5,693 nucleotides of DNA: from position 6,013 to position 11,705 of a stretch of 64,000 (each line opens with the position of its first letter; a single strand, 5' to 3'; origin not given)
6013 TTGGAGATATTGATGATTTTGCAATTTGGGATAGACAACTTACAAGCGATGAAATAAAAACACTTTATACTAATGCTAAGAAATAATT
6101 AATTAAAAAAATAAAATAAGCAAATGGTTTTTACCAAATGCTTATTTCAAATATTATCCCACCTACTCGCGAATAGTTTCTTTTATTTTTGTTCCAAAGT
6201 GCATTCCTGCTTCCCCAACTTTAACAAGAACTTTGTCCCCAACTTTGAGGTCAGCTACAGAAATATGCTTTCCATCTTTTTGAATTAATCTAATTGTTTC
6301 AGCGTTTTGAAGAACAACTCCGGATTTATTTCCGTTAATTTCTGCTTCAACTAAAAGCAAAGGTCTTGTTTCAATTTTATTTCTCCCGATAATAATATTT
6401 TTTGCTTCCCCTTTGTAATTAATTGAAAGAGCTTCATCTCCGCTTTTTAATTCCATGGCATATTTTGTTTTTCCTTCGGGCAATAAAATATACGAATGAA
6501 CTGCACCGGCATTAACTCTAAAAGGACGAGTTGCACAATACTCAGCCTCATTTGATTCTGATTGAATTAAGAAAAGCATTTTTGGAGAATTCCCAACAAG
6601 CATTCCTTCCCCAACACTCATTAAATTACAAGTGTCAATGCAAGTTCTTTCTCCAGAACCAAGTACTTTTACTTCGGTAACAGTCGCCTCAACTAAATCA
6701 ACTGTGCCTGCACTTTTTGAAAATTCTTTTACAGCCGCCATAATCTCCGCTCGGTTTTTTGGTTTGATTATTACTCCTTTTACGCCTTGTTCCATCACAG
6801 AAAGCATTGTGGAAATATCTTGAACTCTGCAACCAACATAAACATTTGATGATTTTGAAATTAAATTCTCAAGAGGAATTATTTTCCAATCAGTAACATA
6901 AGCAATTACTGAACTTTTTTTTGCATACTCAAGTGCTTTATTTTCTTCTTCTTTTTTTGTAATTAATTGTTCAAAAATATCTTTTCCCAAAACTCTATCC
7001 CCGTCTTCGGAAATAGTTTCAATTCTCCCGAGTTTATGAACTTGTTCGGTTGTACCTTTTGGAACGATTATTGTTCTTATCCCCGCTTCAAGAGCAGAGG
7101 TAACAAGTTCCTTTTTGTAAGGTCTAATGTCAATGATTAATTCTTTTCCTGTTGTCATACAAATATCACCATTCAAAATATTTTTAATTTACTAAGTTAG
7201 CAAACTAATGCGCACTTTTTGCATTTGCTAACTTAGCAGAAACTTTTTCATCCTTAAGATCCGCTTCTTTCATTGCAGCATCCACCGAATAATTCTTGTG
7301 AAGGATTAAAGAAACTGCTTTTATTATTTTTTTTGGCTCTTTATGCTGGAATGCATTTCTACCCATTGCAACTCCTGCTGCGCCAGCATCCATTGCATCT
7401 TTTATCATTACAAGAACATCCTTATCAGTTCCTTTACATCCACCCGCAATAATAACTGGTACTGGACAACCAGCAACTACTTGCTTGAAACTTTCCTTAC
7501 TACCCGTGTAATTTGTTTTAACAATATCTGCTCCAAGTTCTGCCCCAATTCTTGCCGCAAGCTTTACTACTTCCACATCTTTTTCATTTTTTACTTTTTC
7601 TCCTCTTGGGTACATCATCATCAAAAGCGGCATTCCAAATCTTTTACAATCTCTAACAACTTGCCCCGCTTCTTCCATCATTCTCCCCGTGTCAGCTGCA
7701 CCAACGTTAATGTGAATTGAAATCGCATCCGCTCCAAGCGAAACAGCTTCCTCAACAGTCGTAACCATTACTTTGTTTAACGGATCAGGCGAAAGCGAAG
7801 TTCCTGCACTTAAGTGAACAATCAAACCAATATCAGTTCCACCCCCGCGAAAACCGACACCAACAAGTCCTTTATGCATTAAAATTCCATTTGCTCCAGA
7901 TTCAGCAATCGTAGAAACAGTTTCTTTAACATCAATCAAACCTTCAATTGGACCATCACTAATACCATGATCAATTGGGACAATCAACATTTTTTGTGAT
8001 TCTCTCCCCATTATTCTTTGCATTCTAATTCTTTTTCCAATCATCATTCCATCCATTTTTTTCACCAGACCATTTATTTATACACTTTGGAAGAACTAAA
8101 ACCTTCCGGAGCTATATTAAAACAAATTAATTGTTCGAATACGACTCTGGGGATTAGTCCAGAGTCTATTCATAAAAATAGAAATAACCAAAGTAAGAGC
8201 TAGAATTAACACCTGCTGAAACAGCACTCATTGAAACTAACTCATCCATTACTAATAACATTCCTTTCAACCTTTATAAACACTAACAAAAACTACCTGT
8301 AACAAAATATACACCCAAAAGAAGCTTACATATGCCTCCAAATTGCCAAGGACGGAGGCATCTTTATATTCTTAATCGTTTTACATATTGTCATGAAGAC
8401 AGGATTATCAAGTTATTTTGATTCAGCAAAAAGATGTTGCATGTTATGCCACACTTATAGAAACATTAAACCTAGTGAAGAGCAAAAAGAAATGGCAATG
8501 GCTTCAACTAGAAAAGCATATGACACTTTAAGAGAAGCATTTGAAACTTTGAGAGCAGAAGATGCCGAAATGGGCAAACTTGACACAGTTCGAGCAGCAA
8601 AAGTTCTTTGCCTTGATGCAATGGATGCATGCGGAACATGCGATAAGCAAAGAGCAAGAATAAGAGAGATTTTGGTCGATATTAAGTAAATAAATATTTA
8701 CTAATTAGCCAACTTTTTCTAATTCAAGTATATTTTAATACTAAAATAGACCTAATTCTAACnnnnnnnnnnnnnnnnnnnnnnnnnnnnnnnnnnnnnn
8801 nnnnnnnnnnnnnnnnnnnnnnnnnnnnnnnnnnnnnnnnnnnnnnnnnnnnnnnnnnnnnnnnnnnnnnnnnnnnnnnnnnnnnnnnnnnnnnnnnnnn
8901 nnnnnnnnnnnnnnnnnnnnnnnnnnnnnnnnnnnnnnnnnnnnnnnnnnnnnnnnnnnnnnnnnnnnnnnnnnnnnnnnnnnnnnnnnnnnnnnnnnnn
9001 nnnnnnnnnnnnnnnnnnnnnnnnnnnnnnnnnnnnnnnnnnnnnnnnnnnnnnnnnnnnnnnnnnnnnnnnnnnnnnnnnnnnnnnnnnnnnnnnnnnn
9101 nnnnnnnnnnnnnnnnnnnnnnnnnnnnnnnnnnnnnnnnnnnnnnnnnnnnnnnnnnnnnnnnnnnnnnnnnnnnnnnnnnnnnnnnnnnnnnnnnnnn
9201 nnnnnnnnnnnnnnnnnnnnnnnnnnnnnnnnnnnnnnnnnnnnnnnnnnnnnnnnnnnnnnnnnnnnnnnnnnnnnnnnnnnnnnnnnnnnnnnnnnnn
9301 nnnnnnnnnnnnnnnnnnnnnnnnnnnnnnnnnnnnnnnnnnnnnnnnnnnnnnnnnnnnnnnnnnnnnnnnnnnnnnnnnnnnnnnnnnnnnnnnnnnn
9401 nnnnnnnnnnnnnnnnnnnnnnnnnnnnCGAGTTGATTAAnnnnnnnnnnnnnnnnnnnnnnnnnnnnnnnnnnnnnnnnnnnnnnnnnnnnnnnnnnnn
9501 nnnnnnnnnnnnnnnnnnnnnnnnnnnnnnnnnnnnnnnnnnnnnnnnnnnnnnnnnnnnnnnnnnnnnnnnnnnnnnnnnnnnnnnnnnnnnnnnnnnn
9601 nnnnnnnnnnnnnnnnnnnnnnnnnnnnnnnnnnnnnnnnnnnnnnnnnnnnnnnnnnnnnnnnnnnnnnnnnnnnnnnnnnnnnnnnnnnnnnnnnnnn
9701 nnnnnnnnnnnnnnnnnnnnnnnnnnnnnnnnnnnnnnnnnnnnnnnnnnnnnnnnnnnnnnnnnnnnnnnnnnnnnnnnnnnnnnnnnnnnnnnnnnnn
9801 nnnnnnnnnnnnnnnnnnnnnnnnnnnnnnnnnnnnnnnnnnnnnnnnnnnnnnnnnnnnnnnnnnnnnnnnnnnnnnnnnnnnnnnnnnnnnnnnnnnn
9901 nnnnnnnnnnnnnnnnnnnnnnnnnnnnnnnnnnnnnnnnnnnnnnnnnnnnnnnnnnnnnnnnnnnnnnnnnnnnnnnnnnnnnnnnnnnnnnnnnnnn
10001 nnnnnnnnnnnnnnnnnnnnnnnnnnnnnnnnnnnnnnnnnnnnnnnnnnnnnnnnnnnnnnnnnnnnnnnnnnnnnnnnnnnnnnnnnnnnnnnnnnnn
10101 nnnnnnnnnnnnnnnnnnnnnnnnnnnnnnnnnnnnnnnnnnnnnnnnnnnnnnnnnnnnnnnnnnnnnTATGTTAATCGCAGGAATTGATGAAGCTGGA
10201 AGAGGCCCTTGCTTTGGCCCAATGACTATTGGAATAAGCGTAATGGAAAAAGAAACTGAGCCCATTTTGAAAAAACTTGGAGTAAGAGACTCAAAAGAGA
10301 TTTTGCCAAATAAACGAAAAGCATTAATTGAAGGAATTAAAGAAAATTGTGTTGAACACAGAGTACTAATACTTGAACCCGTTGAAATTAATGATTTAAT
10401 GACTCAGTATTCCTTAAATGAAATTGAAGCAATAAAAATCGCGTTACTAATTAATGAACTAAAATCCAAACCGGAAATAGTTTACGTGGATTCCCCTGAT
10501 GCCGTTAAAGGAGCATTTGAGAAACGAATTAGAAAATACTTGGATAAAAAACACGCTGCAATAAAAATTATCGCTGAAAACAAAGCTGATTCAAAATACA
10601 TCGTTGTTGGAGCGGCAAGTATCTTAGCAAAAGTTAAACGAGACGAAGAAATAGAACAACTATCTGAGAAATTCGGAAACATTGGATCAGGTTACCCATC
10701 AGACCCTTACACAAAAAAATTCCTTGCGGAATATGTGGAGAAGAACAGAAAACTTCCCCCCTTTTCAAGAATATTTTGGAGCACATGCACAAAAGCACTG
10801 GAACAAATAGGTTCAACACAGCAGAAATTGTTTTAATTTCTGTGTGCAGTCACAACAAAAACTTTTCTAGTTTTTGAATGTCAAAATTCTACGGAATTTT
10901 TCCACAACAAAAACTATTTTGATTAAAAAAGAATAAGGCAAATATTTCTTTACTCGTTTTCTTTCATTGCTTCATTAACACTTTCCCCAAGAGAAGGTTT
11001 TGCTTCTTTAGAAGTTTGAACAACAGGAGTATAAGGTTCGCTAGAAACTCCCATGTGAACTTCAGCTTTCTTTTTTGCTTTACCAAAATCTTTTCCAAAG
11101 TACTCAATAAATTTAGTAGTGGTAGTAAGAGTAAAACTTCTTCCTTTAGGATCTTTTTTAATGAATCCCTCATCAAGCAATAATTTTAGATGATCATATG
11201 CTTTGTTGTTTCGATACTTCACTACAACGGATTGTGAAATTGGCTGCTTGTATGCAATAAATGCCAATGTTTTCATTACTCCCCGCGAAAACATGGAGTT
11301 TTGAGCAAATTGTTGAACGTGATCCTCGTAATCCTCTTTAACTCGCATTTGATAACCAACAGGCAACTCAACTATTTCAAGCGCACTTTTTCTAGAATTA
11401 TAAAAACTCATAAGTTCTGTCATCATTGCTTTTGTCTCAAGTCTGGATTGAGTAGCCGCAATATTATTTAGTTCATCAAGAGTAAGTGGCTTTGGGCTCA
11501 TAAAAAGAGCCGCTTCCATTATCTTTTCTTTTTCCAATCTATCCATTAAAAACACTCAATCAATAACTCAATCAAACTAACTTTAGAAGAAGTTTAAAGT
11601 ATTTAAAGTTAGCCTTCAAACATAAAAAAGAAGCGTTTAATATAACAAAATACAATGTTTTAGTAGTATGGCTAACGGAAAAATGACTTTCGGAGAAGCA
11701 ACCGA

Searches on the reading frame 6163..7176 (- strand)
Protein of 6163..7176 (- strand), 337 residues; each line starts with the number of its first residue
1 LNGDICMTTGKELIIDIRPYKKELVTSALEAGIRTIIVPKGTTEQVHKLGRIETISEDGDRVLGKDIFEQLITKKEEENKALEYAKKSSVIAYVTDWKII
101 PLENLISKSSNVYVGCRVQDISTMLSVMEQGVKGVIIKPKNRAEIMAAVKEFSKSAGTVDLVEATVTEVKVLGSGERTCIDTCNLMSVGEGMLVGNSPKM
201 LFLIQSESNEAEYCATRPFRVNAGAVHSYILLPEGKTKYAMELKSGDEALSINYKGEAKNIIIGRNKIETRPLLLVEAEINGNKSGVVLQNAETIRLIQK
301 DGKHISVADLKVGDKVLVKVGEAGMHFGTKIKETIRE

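Call 78: search_protein_families(library=pfam, proteins=[window:6163-7176:-], max_evalue=0.00001)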
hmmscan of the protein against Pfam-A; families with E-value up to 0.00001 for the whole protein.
window:6163-7176:- (337 aa): 1 family
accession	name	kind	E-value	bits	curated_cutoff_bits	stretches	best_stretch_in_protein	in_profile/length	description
PF01959.21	DHQS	-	2.2e-108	362.7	22.2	1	21-337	15-343/344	3-dehydroquinate synthase II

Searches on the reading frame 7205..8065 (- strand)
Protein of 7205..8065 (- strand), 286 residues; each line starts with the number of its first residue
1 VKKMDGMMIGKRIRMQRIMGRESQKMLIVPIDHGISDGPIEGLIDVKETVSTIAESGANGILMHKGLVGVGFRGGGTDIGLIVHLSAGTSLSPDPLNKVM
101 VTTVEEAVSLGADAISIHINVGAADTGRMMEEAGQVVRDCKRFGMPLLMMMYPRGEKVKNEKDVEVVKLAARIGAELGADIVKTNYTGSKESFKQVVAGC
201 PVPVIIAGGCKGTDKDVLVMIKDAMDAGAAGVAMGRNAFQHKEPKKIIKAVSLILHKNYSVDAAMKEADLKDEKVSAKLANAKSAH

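Call 78: search_protein_families(library=pfam, proteins=[window:7205-8065:-], max_evalue=0.00001)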
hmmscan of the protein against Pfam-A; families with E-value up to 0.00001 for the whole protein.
window:7205-8065:- (286 aa): 1 family
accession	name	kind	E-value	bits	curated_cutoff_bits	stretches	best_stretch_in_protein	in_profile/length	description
PF01791.15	DeoC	-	1.1e-65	221.9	23.8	1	27-241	2-229/229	DeoC/LacD family aldolase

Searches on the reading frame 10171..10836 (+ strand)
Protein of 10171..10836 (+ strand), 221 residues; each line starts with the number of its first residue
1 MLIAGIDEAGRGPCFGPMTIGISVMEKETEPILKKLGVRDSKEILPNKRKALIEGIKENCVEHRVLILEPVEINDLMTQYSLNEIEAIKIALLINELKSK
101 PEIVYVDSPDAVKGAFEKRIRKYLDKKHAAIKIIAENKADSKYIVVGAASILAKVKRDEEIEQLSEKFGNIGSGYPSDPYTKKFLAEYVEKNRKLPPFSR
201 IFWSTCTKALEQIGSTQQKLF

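Call 78: search_protein_families(library=pfam, proteins=[window:10171-10836:+], max_evalue=0.00001)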
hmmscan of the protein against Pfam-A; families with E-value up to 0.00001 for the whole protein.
window:10171-10836:+ (221 aa): 1 family
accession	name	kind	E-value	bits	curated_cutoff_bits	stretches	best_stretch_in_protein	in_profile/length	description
PF01351.25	RNase_HII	-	7.2e-47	160.3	25.8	1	4-206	1-199/199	Ribonuclease HII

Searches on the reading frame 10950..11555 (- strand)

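Call 78: search_protein_families(library=pfam, proteins=[window:10950-11555:-], max_evalue=0.00001)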
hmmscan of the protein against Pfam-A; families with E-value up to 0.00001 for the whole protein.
window:10950-11555:- (201 aa): 1 family
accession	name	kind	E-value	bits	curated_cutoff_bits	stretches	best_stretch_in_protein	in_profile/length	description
PF04079.22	SMC_ScpB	-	5.4e-36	124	27.4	1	12-154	2-150/160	Segregation and condensation complex subunit ScpB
